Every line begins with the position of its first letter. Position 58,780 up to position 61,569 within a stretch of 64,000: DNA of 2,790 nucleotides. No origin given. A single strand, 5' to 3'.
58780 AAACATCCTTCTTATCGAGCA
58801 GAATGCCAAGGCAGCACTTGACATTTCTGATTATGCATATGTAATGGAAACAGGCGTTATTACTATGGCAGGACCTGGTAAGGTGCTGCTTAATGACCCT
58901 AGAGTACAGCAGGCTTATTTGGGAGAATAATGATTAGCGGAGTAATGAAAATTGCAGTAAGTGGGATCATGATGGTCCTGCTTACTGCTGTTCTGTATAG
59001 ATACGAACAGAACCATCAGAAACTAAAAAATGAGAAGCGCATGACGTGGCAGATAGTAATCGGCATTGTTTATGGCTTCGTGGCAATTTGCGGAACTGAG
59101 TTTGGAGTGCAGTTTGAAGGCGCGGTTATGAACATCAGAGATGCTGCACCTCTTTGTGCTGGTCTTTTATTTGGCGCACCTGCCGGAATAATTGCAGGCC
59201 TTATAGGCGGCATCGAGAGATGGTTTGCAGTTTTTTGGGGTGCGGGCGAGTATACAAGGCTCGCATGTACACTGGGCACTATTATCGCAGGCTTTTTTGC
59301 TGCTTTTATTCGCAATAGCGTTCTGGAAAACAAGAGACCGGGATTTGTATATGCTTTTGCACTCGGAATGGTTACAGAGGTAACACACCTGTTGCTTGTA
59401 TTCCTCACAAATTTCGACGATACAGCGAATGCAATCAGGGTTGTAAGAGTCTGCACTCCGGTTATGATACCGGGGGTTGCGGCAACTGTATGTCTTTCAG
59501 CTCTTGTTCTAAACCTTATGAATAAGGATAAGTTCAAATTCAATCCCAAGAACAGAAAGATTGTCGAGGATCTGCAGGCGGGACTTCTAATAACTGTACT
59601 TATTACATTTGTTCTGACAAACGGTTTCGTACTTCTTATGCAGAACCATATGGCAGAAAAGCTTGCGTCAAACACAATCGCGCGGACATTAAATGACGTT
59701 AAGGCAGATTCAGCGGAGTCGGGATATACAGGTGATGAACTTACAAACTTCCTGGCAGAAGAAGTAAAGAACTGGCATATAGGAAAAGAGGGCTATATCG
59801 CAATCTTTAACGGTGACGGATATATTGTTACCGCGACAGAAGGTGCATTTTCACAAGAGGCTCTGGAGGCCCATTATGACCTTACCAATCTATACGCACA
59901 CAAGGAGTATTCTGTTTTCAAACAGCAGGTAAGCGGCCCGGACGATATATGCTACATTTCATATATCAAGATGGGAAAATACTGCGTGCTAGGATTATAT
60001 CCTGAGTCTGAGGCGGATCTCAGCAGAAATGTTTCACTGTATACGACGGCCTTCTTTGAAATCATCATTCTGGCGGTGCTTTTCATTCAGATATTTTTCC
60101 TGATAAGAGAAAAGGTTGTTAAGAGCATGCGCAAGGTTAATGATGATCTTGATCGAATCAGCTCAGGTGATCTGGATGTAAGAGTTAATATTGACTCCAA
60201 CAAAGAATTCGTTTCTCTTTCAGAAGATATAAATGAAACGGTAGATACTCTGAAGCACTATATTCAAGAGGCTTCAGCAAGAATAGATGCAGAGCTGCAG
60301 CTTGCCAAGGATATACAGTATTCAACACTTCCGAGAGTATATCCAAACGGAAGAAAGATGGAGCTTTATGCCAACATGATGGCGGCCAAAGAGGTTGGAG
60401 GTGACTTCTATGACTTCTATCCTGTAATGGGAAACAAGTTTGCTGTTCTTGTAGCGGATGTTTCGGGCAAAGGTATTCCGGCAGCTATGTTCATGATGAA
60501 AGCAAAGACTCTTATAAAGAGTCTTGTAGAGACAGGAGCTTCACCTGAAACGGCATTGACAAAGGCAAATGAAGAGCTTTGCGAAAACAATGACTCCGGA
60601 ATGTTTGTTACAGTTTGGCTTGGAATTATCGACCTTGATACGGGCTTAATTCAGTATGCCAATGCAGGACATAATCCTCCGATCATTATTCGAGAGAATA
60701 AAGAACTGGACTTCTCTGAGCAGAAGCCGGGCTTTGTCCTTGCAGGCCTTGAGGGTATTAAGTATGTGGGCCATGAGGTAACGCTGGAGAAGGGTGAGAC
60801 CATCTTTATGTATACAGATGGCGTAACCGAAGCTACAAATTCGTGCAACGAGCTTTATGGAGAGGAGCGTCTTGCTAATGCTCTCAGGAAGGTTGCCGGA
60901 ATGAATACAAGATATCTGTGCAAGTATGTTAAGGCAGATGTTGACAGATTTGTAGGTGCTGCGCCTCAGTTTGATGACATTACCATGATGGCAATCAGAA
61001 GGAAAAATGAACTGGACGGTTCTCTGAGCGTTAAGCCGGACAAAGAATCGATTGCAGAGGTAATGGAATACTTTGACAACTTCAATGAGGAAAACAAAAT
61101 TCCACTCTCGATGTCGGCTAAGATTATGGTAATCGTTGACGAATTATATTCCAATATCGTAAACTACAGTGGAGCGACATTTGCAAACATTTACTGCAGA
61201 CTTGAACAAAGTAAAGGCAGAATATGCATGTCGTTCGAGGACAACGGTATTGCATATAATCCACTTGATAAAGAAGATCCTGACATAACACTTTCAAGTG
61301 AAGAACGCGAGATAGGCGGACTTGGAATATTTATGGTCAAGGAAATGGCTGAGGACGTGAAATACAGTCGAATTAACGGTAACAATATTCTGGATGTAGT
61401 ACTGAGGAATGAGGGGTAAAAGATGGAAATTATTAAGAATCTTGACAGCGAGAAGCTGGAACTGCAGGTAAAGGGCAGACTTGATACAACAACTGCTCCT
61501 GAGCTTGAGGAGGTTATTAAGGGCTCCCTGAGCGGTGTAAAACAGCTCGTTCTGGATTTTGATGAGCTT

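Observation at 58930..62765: Fused phosphatase-kinase sensor plus STAS protein joined to a Liv ABC importer and an orphan PotD-like binding protein, with no sigma factor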

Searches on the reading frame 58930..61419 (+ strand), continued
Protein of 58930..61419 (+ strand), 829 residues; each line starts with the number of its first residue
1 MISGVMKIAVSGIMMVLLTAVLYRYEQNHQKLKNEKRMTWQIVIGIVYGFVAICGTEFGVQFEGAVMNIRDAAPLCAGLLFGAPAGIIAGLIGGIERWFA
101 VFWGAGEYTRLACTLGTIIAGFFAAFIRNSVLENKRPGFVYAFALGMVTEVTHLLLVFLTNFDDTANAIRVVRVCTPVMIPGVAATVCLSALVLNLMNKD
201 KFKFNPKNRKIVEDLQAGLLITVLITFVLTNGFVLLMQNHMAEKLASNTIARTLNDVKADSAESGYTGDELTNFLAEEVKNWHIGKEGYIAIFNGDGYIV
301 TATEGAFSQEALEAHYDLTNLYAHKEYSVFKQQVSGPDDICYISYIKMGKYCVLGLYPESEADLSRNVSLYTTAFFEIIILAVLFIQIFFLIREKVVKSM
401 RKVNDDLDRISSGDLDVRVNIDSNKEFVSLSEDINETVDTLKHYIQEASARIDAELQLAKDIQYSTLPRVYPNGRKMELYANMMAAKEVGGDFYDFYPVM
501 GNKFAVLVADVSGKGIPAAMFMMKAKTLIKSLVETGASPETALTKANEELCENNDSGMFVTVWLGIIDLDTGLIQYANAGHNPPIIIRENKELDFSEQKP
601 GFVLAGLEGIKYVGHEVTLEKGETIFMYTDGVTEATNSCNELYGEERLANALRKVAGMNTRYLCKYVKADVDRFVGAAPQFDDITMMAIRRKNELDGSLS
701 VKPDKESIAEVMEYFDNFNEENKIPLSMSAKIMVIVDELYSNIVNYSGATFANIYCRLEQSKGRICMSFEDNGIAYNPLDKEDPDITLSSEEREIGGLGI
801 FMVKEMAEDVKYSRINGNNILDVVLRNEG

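Call 34: search_protein_families(library=ncbifam, proteins=[window:58930-61419:+], max_evalue=0.001)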
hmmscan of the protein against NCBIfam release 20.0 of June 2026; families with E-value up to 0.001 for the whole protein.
window:58930-61419:+ (829 aa): 13 families
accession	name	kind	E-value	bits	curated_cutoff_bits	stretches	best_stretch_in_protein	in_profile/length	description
NF038263.1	prot_phos_SiaA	equivalog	6.3e-20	71.3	700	1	324-690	262-656/658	biofilm regulation protein phosphatase SiaA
TIGR02865.1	spore_II_E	equivalog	2.7e-11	42.3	490.8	1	481-687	556-759/764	stage II sporulation protein E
NF045505.1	RR_RssB_Pseudo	equivalog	3.5e-11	42.8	700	1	438-658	138-364/394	two-component system response regulator RssB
NF040691.1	MtrAB_MtrB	equivalog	9.6e-07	28.2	450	1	372-447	188-263/507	MtrAB system histidine kinase MtrB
NF052531.1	Strep_LiaS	equivalog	5.2e-06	25.9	450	0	720-782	229-289/328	envelope stress sensor histidine kinase LiaS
NF033092.0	HK_WalK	equivalog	1.6e-05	23.7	725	0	367-455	171-256/594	cell wall metabolism sensor histidine kinase WalK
TIGR02956.1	TMAO_torS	equivalog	8.9e-05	20.8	676.5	1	377-461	337-423/967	TMAO reductase system sensor histidine kinase/response regulator TorS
NF058645.1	MCPCtpMPsAe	equivalog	9.3e-05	21.4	900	1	373-450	205-285/558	methyl-accepting chemotaxis protein CtpM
NF011615.0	PRK15041.1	equivalog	0.00013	20.8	947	1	362-441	185-263/554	methyl-accepting chemotaxis protein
NF007896.0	PRK10600.1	equivalog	0.00021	20.1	578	0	378-453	160-235/598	nitrate/nitrite two-component system sensor histidine kinase NarX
NF007898.0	PRK10604.1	equivalog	0.00029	20.1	478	0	378-453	144-217/433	two-component system sensor histidine kinase RstB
NF008318.0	PRK11107.1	equivalog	0.00035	18.8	890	1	378-453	182-259/920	two-component sensor histidine kinase BarA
NF041210.1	his_kin_PieS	equivalog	0.0007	18.7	850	0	374-449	169-244/474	two component system sensor histidine kinase PieS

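Call 54: predict_structure(alignment_id=A4)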
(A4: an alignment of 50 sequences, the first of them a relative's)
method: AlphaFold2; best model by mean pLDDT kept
length: 829 residues; sequences in the alignment: 50
mean_pLDDT: 83.1   pTM: 0.51
mean pLDDT of the five models: 83.1, 82.5, 80.4, 79.6, 79.6
residues with pLDDT >= 90: 178; 70-90: 577; 50-70: 71; < 50: 3
segments of 3 or more residues with pLDDT < 50: none
pLDDT, mean of each block of 10 residues (from residue 1): 79 91 84 72 93 83 79 94 94 92 82 93 92 85 92 91 84 88 94 84 52 72 84 85 88 89 83 84 84 86 79 79 86 75 88 88 85 88 85 75 78 79 68 81 75 75 79 74 76 88 89 84 90 90 92 83 91 90 86 72 84 89 89 88 89 80 87 84 87 67 83 84 83 88 82 81 82 79 64 62 83 79 78
secondary structure, 60 per line:
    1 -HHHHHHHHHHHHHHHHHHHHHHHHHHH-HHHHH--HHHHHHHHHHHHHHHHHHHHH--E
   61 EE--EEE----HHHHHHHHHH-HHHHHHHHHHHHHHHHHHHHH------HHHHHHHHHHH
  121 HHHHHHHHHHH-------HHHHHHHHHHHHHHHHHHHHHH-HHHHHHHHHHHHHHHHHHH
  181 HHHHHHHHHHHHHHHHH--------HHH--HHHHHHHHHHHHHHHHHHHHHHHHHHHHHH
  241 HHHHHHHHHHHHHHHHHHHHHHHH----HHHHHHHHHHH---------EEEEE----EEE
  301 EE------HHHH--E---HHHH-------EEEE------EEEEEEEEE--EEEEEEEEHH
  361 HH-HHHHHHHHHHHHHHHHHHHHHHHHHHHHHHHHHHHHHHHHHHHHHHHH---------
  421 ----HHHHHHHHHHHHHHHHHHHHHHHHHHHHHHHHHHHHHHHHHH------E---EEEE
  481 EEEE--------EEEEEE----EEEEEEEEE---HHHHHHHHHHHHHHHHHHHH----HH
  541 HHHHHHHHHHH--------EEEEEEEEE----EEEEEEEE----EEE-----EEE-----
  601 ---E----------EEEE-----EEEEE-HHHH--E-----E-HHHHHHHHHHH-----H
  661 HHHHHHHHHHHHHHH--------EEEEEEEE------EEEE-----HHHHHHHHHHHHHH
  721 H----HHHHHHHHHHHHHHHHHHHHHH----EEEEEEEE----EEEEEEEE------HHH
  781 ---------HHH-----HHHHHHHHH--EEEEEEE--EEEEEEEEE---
elements in order (helices of 4 or more, strands of 3 or more residues): H2-28 H30-34 H37-57 E60-62 E65-67 H72-81 H83-103 H110-131 H139-160 H162-197 H211-264 H269-279 E289-293 E298-302 H309-312 H319-322 E330-333 E340-348 E351-358 H359-362 H364-411 H425-466 E477-484 E493-498 E503-511 H515-534 H539-551 E560-568 E573-580 E585-587 E593-595 E615-618 E624-628 H630-633 H644-654 H660-675 E684-691 E698-701 H707-721 H726-747 E752-759 E764-771 H798-806 E809-815 E818-826

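Call 59: fold_search(model_id=the predicted structure, library=pdb)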
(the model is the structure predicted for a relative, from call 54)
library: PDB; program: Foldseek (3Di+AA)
matches with E <= 10: 552; with E <= 0.001: 123
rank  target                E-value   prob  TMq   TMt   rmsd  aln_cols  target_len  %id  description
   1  3ke6_A                4.1e-17  1.00  0.27  0.58  11.3       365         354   20  The crystal structure of the RsbU and RsbW domains of Rv1364c from Mycobacterium tuberculosis (released 2010-11-10)
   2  3ke6_B                2.1e-16  1.00  0.26  0.59  11.4       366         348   20  The crystal structure of the RsbU and RsbW domains of Rv1364c from Mycobacterium tuberculosis (released 2010-11-10)
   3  6k4e_B                1.9e-11  1.00  0.26  0.83   2.7       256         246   23  SiaA-PP2C domain of Pseudomonas aeruginosa (released 2019-06-26)
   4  6k4e_A                2.4e-11  1.00  0.26  0.83   2.6       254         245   23  SiaA-PP2C domain of Pseudomonas aeruginosa (released 2019-06-26)
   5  3f7a_B                3.8e-11  1.00  0.27  0.56   4.1       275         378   20  Structure of Orthorhombic crystal form of Pseudomonas aeruginosa RssB (released 2009-11-24)
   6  3eq2_B                8.9e-11  1.00  0.25  0.53   5.5       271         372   18  Structure of Hexagonal Crystal form of Pseudomonas aeruginosa RssB (released 2009-10-20)
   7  3f79_B                2.7e-10  1.00  0.24  0.81   3.7       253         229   22  Structure of pseudo-centered cell crystal form of the C-terminal phosphatase domain of P. aeruginosa RssB (released 2009-11-24)
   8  3f79_D                3.1e-10  1.00  0.25  0.82   3.8       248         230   20  Structure of pseudo-centered cell crystal form of the C-terminal phosphatase domain of P. aeruginosa RssB (released 2009-11-24)
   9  3f79_F                3.3e-10  1.00  0.24  0.78   4.5       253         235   20  Structure of pseudo-centered cell crystal form of the C-terminal phosphatase domain of P. aeruginosa RssB (released 2009-11-24)
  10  3eq2_A                3.4e-10  1.00  0.25  0.54   4.1       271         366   19  Structure of Hexagonal Crystal form of Pseudomonas aeruginosa RssB (released 2009-10-20)
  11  5ucg_A                3.4e-10  1.00  0.24  0.55  22.6       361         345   16  Structure of the PP2C Phosphatase Domain and a Fragment of the Regulatory Domain of the Cell Fate Determinant SpoIIE f (released 2017-05-31)
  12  3f79_E                3.7e-10  1.00  0.23  0.74   4.6       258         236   20  Structure of pseudo-centered cell crystal form of the C-terminal phosphatase domain of P. aeruginosa RssB (released 2009-11-24)
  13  3es2_A                4.5e-10  1.00  0.24  0.82   3.3       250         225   21  Structure of the C-terminal phosphatase domain of P. aeruginonsa RssB (released 2009-10-20)
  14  9a5d_A                4.9e-10  1.00  0.27  0.35  24.7       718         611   13  Integrative model of WALK-YYCH by crosslinking MS and deep learning (released 2024-09-18)
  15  5ucg_C                5.9e-10  1.00  0.23  0.55   3.3       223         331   17  Structure of the PP2C Phosphatase Domain and a Fragment of the Regulatory Domain of the Cell Fate Determinant SpoIIE f (released 2017-05-31)
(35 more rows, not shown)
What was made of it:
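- On Partner-switching module (RsbU/RsbW/RsbV, SpoIIE/SpoIIAB/SpoIIAA): Fold match to SiaA-PP2C, RssB and SpoIIE (call 59).
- Closest known: Rv1364c. Same: It is the best structural match (E 4e-17, call 59).
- Model: pLDDT 83, with the top fold hit the fused RsbU-RsbW domains of Rv1364c (3ke6, E 4e-17), then SiaA-PP2C (TMt 0.83) (calls 54, 59). The closest solved architecture is Rv1364c (call 59).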

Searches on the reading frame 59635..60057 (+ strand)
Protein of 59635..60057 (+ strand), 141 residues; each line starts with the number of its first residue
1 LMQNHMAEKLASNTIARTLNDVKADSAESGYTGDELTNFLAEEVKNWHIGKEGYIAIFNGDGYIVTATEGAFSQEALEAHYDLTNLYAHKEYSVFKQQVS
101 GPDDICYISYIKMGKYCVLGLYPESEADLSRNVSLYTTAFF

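Call 64: predict_structure(alignment_id=A5)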
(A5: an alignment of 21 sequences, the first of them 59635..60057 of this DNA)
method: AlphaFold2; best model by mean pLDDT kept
length: 141 residues; sequences in the alignment: 21
mean_pLDDT: 82.7   pTM: 0.76
mean pLDDT of the five models: 82.7, 82.3, 81.4, 79.6, 77.3
residues with pLDDT >= 90: 26; 70-90: 99; 50-70: 16; < 50: 0
segments of 3 or more residues with pLDDT < 50: none
pLDDT, mean of each block of 10 residues (from residue 1): 77 91 88 85 84 87 84 73 83 86 80 90 83 68 56
secondary structure, 60 per line:
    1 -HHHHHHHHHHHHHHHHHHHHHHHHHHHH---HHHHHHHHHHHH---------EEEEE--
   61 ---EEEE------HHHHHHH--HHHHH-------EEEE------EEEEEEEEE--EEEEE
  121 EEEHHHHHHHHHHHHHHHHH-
elements in order: H2-29 H33-44 E54-58 E64-67 H74-80 H83-87 E95-98 E105-113 E116-123 H124-140

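Call 69: fold_search(model_id=the predicted structure, library=pdb)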
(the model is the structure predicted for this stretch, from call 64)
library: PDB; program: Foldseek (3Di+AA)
matches with E <= 10: 1226; with E <= 0.001: 1
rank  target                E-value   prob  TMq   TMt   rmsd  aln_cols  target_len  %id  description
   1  7k5b_F                3.4e-04  1.00  0.37  0.40   8.2       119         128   14  Structure of outer-arm dynein bound to microtubule doublet in microtubule binding state 2 (MTBS-2) (released 2021-09-29)
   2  7prq_B                1.3e-03  1.00  0.50  0.26   4.6       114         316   11  Structure of the ligand binding domain of the PctD (PA4633) chemoreceptor of Pseudomonas aeruginosa PAO1 in complex wi (released 2022-05-11)
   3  9a65_B                1.3e-03  1.00  0.48  0.12   5.3       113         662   18  Integrative model of YVAQ-MCPB by crosslinking MS and deep learning (released 2024-09-18)
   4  3nhq_A                1.5e-03  1.00  0.37  0.13   9.1       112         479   12  The dark Pfr structure of the photosensory core module of P. aeruginosa Bacteriophytochrome (released 2011-11-30)
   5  9a69_B                1.8e-03  1.00  0.42  0.11   5.9       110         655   12  Integrative model of MCPB-MCPC by crosslinking MS and deep learning (released 2024-09-18)
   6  7k58_F                2.3e-03  0.98  0.35  0.42   6.7       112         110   14  Structure of outer-arm dyneins bound to microtubule with microtubule binding state 1(MTBS-1) (released 2021-09-29)
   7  8bmv_A                2.4e-03  1.00  0.46  0.29   4.4        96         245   18  Ligand binding domain of the P. Putida receptor McpH in complex with Uric acid (released 2024-07-24)
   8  6ior_A                2.7e-03  1.00  0.43  0.27   5.4        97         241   13  The ligand binding domain of Mlp24 with asparagine (released 2019-03-20)
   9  6ior_C                2.7e-03  1.00  0.43  0.27   5.6        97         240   13  The ligand binding domain of Mlp24 with asparagine (released 2019-03-20)
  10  4fuw_B                2.7e-03  0.60  0.23  0.23  18.1       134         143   11  Crystal structure of Ego3 mutant (released 2012-11-28)
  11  4xmr_B                3.5e-03  1.00  0.46  0.27   3.9        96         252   16  Crystal structure of the sensory domain of the Campylobacter jejuni chemoreceptor Tlp3 (CcmL) with isoleucine bound. (released 2015-11-04)
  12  6w3r_B                3.7e-03  1.00  0.45  0.27   3.9        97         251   11  Crystal structure of ligand-binding domain of Campylobacter jejuni chemoreceptor Tlp3 in complex with 3-methylisoleuci (released 2020-05-20)
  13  6ios                  3.7e-03  1.00  0.39  0.25   5.6        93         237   14  The ligand binding domain of Mlp24 with proline (released 2019-03-06)
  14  9y6s_5w               4.0e-03  0.75  0.27  0.31   8.2       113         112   14  96-nm repeat of the Leishmania tarentolae doublet microtubule (released 2025-12-17)
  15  6iot_D                4.5e-03  1.00  0.42  0.26   5.7        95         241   14  The ligand binding domain of Mlp24 with arginine (released 2019-03-20)
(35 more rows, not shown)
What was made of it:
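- Its best PDB matches are Cache domains of chemoreceptors and sensor kinases (calls 64, 69).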

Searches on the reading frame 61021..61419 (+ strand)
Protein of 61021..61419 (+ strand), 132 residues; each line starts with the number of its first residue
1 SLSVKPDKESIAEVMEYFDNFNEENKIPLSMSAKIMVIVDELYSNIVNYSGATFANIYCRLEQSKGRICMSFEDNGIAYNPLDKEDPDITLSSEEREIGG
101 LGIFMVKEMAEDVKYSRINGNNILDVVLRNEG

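Call 71: search_solved_structures(query=window:61021-61419:+, max_evalue=1, show_alignments=4)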
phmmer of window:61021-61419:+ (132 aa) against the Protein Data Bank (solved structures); distinct sequences matched with E-value up to 1: 0.

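Call 75: search_solved_structures(query=A6, max_evalue=1, show_alignments=3)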
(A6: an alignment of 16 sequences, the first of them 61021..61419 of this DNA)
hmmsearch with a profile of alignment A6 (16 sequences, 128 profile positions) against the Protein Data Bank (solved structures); distinct sequences matched with E-value up to 1: 27.
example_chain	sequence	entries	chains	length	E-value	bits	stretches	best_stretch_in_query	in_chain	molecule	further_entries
6m36_A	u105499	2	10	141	9.7e-06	28.8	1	3-119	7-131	Serine-protein kinase RsbW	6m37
3sl2_A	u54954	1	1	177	1.3e-05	28.3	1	29-108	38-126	Sensor histidine kinase yycG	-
4gt8_A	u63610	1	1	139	4.3e-05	26.7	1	20-89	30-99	Sensor protein vraS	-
4i5s_A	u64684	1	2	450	0.00014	25.1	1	7-75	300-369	Putative histidine kinase CovS; VicK-like protein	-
3ehg_A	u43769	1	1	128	0.00091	22.4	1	24-75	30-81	Sensor kinase (YocF protein)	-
8g3a_D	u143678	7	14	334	0.0014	21.8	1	22-108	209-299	Sensor protein BceS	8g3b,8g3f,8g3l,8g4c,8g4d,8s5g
7ssj_A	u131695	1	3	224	0.002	21.3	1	25-75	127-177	Sensor histidine kinase DesK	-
9qih_A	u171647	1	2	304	0.0021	21.3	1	55-116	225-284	SenB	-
3ehf_A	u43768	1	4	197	0.0021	21.3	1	25-75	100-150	Sensor kinase (YocF protein)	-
3gie_A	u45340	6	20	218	0.0022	21.2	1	25-75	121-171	Sensor histidine kinase desK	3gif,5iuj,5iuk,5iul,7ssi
3gig_A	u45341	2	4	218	0.0022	21.1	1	25-75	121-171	Sensor histidine kinase desK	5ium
3ehh_A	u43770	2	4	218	0.0023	21.1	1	25-75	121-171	Sensor kinase (YocF protein)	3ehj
1tid_A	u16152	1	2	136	0.003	20.7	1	7-113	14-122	Anti-sigma F factor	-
1til_A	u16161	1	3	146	0.0034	20.6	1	7-114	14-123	Anti-sigma F factor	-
1th8_A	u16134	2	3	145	0.0034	20.6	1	7-114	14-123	Anti-sigma F factor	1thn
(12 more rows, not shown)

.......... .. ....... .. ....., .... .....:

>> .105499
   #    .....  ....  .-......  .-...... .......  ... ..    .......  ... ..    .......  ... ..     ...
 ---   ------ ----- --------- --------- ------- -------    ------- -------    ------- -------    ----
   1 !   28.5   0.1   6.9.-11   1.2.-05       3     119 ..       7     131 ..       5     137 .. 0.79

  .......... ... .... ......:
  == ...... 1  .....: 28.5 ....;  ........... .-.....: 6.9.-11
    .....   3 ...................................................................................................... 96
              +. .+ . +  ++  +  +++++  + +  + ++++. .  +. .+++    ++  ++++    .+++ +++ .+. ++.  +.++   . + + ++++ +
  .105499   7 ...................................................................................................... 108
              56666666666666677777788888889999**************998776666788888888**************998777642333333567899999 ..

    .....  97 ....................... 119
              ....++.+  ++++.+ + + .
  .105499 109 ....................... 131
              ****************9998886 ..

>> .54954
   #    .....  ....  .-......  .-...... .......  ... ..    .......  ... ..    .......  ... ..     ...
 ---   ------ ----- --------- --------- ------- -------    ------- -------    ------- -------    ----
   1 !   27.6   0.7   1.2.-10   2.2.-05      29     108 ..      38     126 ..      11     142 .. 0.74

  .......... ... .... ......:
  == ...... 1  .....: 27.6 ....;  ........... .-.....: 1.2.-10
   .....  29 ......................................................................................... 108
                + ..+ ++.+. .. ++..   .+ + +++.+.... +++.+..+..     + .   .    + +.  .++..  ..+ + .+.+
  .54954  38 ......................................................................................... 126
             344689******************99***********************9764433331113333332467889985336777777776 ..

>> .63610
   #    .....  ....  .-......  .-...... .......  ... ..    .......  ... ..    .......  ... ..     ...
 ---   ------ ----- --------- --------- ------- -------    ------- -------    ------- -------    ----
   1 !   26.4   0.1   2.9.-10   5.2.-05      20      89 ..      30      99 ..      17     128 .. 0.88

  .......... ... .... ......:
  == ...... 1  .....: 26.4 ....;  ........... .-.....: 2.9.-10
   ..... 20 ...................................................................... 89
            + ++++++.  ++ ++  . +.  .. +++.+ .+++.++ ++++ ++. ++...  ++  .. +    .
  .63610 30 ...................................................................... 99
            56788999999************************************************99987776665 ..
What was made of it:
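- On Partner-switching module (RsbU/RsbW/RsbV, SpoIIE/SpoIIAB/SpoIIAA): The family profile hits RsbW at 1e-5 and SpoIIAB at 3e-3 with the motifs aligned (call 75).
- The best sequence matches of the C-terminal domain are the anti-sigma kinases RsbW and SpoIIAB (call 75).
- Tried and rejected: Kinase domain against the PDB (calls 71, 75): a single-sequence search found nothing.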
